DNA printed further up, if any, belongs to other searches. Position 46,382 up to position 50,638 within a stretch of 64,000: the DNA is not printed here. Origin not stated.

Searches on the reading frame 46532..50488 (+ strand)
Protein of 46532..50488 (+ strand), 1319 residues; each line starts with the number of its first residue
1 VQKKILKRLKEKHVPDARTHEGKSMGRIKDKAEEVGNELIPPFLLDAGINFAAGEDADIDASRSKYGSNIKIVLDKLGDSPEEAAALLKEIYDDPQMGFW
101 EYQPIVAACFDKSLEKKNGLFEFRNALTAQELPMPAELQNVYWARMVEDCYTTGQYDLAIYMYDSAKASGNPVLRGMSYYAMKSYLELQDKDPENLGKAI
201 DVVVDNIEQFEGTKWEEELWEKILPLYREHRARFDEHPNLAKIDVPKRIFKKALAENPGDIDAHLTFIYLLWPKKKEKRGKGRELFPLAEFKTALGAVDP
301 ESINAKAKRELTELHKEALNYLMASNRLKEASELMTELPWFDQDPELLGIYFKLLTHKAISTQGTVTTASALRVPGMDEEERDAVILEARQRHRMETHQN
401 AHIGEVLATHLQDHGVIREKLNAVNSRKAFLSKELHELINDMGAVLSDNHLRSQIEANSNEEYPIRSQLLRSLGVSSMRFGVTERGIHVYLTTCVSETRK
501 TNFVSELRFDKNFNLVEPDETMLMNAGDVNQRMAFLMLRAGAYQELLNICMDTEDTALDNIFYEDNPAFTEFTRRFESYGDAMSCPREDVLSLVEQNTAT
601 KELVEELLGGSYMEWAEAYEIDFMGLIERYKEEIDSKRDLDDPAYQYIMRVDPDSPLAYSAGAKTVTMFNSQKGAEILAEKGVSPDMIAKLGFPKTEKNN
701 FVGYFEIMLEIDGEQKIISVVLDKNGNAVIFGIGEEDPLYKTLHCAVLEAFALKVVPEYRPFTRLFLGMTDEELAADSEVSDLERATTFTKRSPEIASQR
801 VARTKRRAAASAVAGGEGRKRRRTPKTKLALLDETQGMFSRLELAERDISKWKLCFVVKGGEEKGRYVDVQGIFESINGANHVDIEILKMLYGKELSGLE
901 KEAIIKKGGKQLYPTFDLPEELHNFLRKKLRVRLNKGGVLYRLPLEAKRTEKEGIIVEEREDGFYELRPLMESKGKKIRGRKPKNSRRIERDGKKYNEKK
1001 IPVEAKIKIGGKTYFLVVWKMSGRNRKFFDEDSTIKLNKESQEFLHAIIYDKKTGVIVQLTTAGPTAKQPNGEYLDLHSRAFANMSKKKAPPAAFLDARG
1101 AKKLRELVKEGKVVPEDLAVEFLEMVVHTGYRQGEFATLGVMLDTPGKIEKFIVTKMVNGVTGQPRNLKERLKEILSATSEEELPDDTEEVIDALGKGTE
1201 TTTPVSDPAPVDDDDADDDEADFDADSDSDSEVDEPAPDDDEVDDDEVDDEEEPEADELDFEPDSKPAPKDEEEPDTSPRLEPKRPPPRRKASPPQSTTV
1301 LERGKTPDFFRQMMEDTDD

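Call 6: search_protein_families(library=pfam, proteins=[window:46532-50488:+], max_evalue=0.01)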
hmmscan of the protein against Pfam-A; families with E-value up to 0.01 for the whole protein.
window:46532-50488:+ (1319 aa): 1 family
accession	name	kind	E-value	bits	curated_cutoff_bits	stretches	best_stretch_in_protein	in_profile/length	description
PF14559.12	TPR_19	-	0.0038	18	25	0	248-270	12-34/68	Tetratricopeptide repeat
